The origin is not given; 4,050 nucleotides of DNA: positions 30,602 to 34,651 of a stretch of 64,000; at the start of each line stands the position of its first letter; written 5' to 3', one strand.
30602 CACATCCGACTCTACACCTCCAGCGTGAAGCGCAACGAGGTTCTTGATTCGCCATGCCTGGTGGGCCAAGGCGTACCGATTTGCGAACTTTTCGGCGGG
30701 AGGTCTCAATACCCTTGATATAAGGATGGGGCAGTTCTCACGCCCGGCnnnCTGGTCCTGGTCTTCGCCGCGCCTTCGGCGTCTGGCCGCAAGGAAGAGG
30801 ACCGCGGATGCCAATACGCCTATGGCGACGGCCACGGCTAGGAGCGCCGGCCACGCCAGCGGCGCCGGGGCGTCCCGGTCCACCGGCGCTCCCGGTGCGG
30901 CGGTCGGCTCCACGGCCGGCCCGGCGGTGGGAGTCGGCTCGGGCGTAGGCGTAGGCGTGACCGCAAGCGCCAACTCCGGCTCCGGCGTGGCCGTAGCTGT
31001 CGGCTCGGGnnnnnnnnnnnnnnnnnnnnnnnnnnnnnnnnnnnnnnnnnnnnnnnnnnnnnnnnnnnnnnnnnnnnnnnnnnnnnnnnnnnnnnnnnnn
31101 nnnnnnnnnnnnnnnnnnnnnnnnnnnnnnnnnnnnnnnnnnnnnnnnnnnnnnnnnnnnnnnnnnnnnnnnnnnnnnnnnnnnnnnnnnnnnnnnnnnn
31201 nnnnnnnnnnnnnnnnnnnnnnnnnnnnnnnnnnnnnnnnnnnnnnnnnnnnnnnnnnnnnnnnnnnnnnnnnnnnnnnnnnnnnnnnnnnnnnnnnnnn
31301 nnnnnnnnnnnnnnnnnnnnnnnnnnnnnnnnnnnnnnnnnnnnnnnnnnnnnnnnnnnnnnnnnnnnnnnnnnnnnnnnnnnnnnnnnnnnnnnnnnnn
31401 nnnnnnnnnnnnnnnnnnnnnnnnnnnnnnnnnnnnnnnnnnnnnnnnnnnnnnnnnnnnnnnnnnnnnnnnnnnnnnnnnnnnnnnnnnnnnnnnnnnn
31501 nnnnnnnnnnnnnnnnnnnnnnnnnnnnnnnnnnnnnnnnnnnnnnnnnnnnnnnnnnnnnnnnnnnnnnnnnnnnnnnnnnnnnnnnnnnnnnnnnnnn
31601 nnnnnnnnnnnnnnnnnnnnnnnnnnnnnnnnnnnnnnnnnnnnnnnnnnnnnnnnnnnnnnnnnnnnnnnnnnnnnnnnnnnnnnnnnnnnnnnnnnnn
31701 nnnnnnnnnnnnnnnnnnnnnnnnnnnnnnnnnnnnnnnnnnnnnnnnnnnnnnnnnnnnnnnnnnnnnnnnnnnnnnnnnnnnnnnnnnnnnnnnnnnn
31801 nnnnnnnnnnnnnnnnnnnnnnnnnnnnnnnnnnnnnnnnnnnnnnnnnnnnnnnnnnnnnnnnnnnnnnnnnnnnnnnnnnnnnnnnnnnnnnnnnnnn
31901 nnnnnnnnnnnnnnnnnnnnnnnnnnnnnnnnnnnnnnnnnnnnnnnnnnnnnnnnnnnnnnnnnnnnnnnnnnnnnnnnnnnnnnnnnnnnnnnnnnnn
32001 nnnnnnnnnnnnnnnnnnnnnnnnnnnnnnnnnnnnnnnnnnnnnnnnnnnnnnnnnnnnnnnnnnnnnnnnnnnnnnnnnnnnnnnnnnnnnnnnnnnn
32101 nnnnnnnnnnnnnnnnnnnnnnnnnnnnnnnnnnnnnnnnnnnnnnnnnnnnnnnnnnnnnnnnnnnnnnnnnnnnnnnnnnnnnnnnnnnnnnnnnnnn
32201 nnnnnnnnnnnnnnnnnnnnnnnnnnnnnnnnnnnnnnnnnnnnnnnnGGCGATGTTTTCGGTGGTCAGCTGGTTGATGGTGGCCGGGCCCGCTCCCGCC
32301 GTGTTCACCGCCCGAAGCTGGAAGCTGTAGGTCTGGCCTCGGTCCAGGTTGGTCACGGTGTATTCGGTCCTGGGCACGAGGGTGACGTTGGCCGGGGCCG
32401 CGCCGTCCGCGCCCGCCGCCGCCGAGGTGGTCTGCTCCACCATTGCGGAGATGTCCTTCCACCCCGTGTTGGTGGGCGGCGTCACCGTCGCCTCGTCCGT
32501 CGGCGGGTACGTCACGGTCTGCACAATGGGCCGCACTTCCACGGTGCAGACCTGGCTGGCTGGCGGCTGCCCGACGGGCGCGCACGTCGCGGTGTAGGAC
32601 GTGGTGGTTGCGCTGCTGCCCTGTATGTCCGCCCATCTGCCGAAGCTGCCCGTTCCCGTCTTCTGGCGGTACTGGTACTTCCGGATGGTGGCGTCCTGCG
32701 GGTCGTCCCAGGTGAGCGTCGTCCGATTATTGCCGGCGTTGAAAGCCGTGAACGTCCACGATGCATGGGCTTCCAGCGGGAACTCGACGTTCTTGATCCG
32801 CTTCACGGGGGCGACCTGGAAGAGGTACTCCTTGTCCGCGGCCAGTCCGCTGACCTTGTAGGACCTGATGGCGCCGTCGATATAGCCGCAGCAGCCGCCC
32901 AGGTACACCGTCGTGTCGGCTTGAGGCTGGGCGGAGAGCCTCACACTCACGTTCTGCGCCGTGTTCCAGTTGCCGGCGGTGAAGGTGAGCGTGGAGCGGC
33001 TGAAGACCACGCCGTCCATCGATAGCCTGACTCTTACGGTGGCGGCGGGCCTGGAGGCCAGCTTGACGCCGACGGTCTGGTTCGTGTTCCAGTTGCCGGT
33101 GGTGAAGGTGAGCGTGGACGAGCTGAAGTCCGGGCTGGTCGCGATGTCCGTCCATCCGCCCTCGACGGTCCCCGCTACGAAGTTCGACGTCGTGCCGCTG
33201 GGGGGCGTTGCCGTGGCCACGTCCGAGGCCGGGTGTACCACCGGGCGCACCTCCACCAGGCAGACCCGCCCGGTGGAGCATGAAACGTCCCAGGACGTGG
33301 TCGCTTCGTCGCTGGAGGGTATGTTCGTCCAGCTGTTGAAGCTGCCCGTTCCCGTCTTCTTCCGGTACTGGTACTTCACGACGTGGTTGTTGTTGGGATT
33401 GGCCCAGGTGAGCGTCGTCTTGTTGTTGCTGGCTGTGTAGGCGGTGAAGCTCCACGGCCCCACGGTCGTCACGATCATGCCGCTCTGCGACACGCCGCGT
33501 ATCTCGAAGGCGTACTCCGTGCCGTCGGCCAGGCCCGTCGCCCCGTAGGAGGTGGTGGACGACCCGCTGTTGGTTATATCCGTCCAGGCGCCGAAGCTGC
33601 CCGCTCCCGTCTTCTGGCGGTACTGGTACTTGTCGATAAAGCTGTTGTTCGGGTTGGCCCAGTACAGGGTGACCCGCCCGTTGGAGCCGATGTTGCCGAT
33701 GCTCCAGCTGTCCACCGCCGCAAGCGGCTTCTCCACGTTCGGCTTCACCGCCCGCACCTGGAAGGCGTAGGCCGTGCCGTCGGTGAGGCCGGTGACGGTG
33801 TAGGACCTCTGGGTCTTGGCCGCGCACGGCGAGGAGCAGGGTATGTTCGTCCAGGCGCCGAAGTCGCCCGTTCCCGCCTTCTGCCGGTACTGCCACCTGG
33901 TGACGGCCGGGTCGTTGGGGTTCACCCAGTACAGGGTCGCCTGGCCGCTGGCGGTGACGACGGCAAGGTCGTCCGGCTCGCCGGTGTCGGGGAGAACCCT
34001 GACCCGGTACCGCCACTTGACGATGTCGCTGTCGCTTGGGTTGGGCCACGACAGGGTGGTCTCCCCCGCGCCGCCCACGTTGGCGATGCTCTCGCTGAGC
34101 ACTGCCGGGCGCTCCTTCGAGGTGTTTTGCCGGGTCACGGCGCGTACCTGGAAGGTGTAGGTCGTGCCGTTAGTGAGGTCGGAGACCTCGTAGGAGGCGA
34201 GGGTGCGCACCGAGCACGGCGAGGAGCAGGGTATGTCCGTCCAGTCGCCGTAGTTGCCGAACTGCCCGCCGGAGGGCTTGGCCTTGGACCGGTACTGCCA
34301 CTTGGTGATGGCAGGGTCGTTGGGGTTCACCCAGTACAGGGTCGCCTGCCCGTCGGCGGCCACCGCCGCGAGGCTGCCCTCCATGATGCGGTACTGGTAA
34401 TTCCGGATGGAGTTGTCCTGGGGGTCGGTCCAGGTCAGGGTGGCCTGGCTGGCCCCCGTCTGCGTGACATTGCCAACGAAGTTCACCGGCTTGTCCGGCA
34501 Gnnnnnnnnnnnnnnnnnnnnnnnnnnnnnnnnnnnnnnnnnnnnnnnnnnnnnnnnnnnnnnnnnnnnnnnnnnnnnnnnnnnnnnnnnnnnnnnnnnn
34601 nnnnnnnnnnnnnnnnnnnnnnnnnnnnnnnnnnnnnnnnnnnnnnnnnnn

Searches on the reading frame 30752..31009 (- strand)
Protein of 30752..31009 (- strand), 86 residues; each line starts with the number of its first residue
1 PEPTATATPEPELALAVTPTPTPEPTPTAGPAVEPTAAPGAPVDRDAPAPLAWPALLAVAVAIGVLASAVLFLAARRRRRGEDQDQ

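Call 76: search_protein_families(library=ncbifam, max_evalue=1, proteins=[window:30752-31009:-])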
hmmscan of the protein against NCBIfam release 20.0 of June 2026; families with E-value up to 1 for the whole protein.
seq(86 aa): 1 family
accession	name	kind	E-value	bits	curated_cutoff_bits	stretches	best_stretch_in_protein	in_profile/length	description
TIGR01167.1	LPXTG_anchor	domain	0.27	12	15.9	1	60-80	13-33/34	LPXTG cell wall anchor domain-containing protein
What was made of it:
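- Closest known: Nested domains of the pneumococcal pilus adhesin RrgA. Different: Here the domains are FN3 in FN3, no LPXTG signal was detected (call 76), and nesting recurs many times in one chain.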

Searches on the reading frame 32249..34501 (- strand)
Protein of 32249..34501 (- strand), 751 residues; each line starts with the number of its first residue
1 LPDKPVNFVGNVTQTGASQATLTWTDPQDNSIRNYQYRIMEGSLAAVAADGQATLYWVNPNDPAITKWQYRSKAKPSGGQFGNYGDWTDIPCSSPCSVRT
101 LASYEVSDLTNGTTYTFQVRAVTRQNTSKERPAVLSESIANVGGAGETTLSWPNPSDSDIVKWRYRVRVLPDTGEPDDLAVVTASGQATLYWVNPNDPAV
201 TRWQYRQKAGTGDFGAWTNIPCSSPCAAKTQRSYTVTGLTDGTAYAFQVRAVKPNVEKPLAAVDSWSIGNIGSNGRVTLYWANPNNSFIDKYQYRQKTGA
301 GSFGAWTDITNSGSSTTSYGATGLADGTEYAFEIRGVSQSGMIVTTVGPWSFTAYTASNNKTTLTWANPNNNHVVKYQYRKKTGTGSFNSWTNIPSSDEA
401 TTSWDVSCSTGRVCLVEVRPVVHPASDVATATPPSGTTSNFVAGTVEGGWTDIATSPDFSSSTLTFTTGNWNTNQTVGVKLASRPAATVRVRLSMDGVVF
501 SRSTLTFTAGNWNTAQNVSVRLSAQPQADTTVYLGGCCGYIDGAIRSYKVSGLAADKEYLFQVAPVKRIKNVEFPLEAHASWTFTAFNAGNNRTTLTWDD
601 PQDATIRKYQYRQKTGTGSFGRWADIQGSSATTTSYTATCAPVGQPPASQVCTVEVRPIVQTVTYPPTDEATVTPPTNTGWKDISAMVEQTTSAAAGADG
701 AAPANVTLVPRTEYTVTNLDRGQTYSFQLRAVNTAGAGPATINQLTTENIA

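Call 9: search_protein_families(library=pfam, max_evalue=0.01, proteins=[window:32249-34501:-])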
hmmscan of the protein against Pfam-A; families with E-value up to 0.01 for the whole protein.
window:32249-34501:- (751 aa): 6 families
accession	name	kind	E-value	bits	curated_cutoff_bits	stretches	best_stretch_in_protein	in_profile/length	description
PF00041.27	fn3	-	3.2e-29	101.4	25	4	12-131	8-78/84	Fibronectin type III domain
PF25059.1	FN3_DSCAM-DSCAML_C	-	4.6e-11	43.3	39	0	710-747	43-80/89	DSCAM/DSCAML C-terminal Fn3-like domain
PF16656.11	Pur_ac_phosph_N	-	3.1e-08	34.5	30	0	13-130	7-88/93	Purple acid Phosphatase, N-terminal domain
PF10179.15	NDNF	-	2e-05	25.1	27.3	0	701-734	78-111/127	Neuron-derived neurotrophic factor, first Fn(III) domain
PF25814.1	fn3_SORL1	-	0.00026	21.4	27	0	224-255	44-75/90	SORL1-like, fn3 domain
PF16893.11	fn3_2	-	0.00043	20.8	27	0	546-563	54-71/89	Fibronectin type III domain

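Call 36: find_homologous_proteins(query=window:32249-34501:-, max_evalue=1e-12)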
Query window:32249-34501:- (751 aa): 228 proteins with E <= 1e-12 among 8000 candidates; the best 120 are listed.
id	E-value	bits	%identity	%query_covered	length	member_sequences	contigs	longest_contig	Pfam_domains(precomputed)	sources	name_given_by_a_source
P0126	0.0e+0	1102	78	66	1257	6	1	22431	PF21605.4,PF25059.2,PF23376.2,PF25814.2,PF00041.28,PF10179.16,PF16656.12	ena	-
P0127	1.4e-184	634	76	40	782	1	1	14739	PF25059.2,PF25814.2,PF00041.28,PF10179.16,PF16656.12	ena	-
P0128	3.5e-166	573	30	81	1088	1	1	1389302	PF25059.2,PF23376.2,PF16323.12,PF22433.4,PF25814.2,PF19119.6,PF00041.28,PF28056.1,PF16656.12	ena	-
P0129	4.5e-134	467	67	40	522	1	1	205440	PF00041.28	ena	-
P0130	1.2e-111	393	29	91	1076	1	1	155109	PF28033.1,PF07495.20,PF21454.3,PF21605.4,PF01108.24,PF25059.2,PF23376.2,PF25814.2,PF16656.12,PF16893.12,PF22433.4,PF25833.1,PF00041.28,PF10179.16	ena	-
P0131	9.9e-103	364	29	64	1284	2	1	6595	PF21605.4,PF25059.2,PF22433.4,PF24489.2,PF25814.2,PF16389.12,PF00041.28,PF10179.16,PF16656.12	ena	-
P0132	4.2e-100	355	29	64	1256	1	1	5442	PF21605.4,PF25059.2,PF23376.2,PF22433.4,PF25814.2,PF16389.12,PF00041.28,PF10179.16,PF16656.12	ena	-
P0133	1.8e-97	346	28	77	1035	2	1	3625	PF21454.3,PF21605.4,PF25059.2,PF23376.2,PF16323.12,PF22433.4,PF25814.2,PF16389.12,PF00041.28,PF16656.12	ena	-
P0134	6.4e-97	344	34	38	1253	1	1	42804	PF25059.2,PF24421.2,PF25814.2,PF00041.28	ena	-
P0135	6.7e-95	338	34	42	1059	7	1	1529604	PF28033.1,PF21454.3,PF21605.4,PF01108.24,PF25059.2,PF23376.2,PF24489.2,PF25814.2,PF16389.12,PF16656.12,PF16323.12,PF16893.12,PF22433.4,PF25833.1,PF23608.2,PF00041.28,PF10179.16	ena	-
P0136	2.5e-93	332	31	53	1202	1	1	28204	PF21454.3,PF01108.24,PF25059.2,PF16893.12,PF22433.4,PF25814.2,PF00041.28,PF10179.16,PF16656.12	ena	-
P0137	4.7e-87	312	29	61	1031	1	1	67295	PF21605.4,PF25059.2,PF00041.28,PF10179.16,PF16656.12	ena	-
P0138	1.4e-86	310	29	47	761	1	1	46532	PF07495.20,PF21454.3,PF01108.24,PF25059.2,PF21200.3,PF16323.12,PF22433.4,PF00041.28,PF16656.12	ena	-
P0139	5.8e-85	305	25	92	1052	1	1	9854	PF25059.2,PF25833.1,PF00041.28,PF16656.12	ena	-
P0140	4.9e-84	302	32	46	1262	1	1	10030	PF01108.24,PF25059.2,PF05579.20,PF24489.2,PF25833.1,PF25814.2,PF00041.28,PF16656.12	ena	-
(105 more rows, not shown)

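Call 52: predict_structure(alignment_id=A3)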
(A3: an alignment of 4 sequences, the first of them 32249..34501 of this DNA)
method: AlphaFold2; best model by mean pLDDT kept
length: 751 residues; sequences in the alignment: 4
mean_pLDDT: 44.4   pTM: 0.21
mean pLDDT of the five models: 44.4, 44.4, 44.1, 43.5, 41.1
residues with pLDDT >= 90: 0; 70-90: 44; 50-70: 241; < 50: 466
segments of 3 or more residues with pLDDT < 50: 1-49, 98-101, 124-185, 227-231, 254-276, 282-286, 312-317, 353-365, 367-374, 397-401, 410-414, 422-591, 601-605, 642-648, 660-751
pLDDT, mean of each block of 10 residues (from residue 1): 25 29 30 28 41 59 60 63 69 54 65 62 36 24 27 30 27 29 48 52 65 67 53 62 56 37 27 45 50 72 75 48 60 67 54 42 43 56 62 55 53 52 32 23 21 24 26 33 34 34 35 39 42 33 32 45 31 27 43 56 56 66 69 63 47 61 29 32 34 29 29 40 40 37 28 28
secondary structure, 60 per line:
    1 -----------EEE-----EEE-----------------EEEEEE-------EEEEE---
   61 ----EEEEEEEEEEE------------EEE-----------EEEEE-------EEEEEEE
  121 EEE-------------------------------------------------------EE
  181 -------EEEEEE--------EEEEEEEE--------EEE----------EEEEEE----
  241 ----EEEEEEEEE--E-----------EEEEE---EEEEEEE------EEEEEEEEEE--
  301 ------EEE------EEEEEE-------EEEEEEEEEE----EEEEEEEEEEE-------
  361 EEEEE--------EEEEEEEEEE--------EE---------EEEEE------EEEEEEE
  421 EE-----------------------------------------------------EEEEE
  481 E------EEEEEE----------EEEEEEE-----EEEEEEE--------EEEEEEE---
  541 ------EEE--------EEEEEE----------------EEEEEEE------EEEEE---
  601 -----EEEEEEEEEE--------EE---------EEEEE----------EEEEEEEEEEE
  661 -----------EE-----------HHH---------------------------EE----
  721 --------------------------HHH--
elements in order (helices of 4 or more, strands of 3 or more residues): E12-14 E20-22 E40-45 E53-57 E65-75 E88-90 E102-106 E114-123 E188-193 E202-209 E218-220 E231-236 E245-253 E268-272 E276-282 E289-298 E307-309 E316-321 E329-338 E343-353 E361-365 E374-383 E403-407 E414-422 E476-481 E488-493 E504-510 E516-522 E531-537 E547-549 E558-563 E580-586 E593-597 E606-615 E635-639 E650-660
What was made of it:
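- On Multi-level (recursive) nesting as in RrgA: The AlphaFold2 model of that region was not informative (pLDDT 44, call 52).
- The second AlphaFold2 job (aa 9746-10496) gave pLDDT 44 and pTM 0.21, with the host halves below 50 (call 52). In the 751-residue AlphaFold2 model the half-domains were the least confident parts (call 52). AlphaFold2 did not assemble either host (call 52).
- Tried and rejected: AlphaFold2 on the 751-residue complex region (call 52): run with a 4-sequence alignment; pLDDT 44, pTM 0.21.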

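Call 73: find_encoding_contigs(protein=P0137, flank=10000, max_places=2)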
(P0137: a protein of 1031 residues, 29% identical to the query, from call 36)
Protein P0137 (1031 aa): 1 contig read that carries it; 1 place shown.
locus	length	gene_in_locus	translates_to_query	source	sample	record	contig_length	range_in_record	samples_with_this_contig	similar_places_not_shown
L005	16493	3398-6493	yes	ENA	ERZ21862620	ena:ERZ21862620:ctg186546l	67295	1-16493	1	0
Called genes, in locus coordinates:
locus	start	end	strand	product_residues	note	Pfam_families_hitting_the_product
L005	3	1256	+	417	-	?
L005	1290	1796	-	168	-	-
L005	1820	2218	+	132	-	-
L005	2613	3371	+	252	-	PF00041:fn3 (faint)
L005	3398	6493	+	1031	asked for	PF10179:NDNF (faint), PF25059:FN3_DSCAM-DSCAML_C (faint), PF21605:CRLF2-like_D2 (faint), PF00041:fn3, PF16656:Pur_ac_phosph_N (weak), PF00041:fn3 (weak)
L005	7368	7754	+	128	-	-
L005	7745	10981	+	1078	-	PF07581:Glug (faint), PF00041:fn3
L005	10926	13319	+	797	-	PF00041:fn3, PF16656:Pur_ac_phosph_N (weak), PF25059:FN3_DSCAM-DSCAML_C (weak), PF00041:fn3, PF16656:Pur_ac_phosph_N (weak), PF00041:fn3, PF00041:fn3, PF00041:fn3, +10 more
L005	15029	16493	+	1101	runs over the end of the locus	PF00041:fn3, PF00041:fn3, PF25059:FN3_DSCAM-DSCAML_C (weak), PF00041:fn3, PF16656:Pur_ac_phosph_N (weak), PF25059:FN3_DSCAM-DSCAML_C (weak), PF00041:fn3, PF00041:fn3, +11 more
